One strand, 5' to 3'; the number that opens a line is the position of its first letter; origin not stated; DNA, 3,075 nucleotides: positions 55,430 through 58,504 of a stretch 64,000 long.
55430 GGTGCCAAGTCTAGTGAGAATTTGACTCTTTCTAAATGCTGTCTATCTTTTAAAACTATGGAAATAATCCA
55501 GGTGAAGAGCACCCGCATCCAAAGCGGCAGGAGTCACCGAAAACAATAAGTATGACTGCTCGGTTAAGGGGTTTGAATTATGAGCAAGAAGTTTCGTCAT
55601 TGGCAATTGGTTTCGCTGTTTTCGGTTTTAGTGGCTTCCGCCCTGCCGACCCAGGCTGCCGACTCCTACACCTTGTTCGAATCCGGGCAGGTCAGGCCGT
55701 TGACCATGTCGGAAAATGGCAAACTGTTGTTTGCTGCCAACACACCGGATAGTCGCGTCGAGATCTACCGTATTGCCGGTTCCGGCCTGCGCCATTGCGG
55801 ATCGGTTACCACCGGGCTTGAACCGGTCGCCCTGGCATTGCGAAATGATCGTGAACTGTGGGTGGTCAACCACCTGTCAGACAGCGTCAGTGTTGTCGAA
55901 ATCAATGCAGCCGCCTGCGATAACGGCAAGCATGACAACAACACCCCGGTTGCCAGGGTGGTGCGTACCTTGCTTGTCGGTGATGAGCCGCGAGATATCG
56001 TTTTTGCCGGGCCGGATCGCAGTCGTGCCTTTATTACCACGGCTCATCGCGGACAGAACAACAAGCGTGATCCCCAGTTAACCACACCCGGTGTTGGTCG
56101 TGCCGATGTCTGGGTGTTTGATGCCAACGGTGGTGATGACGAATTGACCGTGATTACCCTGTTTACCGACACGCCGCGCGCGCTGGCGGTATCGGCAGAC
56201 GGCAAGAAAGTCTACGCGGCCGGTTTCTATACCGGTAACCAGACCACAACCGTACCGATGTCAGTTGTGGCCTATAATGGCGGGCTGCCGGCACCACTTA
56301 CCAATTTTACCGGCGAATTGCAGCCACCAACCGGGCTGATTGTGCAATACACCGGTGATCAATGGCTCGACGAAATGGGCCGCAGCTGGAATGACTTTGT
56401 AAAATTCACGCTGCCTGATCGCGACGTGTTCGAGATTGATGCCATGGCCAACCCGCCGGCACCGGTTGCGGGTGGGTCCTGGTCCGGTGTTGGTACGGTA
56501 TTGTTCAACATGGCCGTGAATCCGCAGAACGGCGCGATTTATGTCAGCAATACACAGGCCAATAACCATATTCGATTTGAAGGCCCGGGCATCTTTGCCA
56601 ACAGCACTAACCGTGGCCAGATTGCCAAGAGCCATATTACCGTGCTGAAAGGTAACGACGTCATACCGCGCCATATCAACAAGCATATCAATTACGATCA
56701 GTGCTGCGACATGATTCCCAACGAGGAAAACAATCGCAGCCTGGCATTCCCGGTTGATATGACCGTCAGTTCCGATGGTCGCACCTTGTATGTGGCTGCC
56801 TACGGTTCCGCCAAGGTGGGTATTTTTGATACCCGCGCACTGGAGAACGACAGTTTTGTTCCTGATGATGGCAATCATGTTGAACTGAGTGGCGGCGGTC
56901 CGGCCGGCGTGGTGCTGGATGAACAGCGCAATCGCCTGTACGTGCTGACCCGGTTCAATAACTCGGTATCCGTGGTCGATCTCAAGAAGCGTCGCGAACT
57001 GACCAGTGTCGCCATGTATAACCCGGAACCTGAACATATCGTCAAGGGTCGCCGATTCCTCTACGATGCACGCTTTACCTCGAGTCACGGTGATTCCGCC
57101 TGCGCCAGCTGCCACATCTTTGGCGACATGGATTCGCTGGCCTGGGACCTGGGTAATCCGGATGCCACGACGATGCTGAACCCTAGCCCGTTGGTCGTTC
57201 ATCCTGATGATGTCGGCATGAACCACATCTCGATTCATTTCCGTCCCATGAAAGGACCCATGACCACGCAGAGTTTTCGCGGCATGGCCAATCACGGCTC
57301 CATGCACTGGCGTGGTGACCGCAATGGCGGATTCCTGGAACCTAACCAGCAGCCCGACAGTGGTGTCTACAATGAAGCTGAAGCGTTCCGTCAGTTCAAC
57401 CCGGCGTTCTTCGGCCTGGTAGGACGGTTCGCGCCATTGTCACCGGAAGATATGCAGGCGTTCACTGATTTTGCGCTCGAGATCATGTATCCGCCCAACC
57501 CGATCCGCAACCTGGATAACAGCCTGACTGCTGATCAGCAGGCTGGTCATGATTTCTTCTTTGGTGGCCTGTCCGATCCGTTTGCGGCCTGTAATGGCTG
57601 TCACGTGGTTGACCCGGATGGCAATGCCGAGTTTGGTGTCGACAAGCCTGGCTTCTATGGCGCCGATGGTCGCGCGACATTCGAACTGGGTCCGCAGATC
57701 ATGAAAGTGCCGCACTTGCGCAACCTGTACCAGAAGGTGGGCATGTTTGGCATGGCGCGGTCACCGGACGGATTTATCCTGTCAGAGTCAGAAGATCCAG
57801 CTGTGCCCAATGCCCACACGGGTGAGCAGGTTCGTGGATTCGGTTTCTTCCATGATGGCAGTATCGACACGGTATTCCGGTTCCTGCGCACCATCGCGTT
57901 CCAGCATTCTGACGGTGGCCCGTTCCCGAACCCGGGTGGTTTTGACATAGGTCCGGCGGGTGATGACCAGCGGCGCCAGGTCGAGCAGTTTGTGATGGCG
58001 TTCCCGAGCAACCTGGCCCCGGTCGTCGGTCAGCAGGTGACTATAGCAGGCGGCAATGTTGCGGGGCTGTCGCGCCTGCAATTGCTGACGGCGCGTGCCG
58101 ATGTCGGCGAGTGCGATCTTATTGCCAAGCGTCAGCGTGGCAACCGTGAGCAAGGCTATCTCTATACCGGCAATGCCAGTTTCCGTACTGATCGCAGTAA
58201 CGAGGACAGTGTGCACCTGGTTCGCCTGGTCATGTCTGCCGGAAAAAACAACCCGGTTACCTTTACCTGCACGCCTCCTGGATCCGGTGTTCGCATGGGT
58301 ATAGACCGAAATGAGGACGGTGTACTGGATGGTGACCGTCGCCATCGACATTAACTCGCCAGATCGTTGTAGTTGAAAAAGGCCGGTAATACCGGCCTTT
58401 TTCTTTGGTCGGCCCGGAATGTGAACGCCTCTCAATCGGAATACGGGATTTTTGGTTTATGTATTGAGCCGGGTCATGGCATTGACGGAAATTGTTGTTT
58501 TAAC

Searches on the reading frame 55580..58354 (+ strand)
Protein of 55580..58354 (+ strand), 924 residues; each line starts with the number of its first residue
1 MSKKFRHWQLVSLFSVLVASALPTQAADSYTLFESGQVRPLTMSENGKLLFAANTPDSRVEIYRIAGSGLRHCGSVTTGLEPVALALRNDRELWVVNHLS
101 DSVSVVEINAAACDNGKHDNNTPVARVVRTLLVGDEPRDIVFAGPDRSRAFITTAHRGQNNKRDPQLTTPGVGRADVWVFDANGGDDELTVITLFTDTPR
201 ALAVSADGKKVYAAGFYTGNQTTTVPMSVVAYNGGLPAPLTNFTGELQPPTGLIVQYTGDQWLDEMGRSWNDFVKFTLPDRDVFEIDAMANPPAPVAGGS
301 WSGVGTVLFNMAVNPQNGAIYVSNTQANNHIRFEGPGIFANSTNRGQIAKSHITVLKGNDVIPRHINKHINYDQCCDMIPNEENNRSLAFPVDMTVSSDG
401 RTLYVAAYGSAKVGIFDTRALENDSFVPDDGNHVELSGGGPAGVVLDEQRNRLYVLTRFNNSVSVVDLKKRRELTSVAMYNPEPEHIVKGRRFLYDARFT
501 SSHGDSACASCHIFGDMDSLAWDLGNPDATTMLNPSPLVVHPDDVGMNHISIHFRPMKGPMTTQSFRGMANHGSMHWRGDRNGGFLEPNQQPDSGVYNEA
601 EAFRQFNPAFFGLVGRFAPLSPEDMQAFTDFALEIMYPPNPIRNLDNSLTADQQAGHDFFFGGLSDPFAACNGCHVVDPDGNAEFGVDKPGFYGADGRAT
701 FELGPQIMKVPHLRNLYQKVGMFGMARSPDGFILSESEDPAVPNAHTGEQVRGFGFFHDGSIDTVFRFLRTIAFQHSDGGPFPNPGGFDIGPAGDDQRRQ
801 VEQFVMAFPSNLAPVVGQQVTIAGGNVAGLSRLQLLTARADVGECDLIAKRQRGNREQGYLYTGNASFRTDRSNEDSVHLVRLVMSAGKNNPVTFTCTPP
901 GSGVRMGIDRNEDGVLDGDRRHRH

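Call 51: search_protein_families(library=pfam, proteins=[window:55580-58354:+], max_evalue=0.001)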
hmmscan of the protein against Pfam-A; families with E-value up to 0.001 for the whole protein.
window:55580-58354:+ (924 aa): 2 families
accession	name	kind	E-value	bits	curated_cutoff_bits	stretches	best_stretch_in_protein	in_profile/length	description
PF10282.15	Lactonase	-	2e-10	40.9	21.7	0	33-111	34-118/344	Lactonase, 7-bladed beta-propeller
PF01436.27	NHL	-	0.00084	19.7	20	0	440-456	3-18/28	NHL repeat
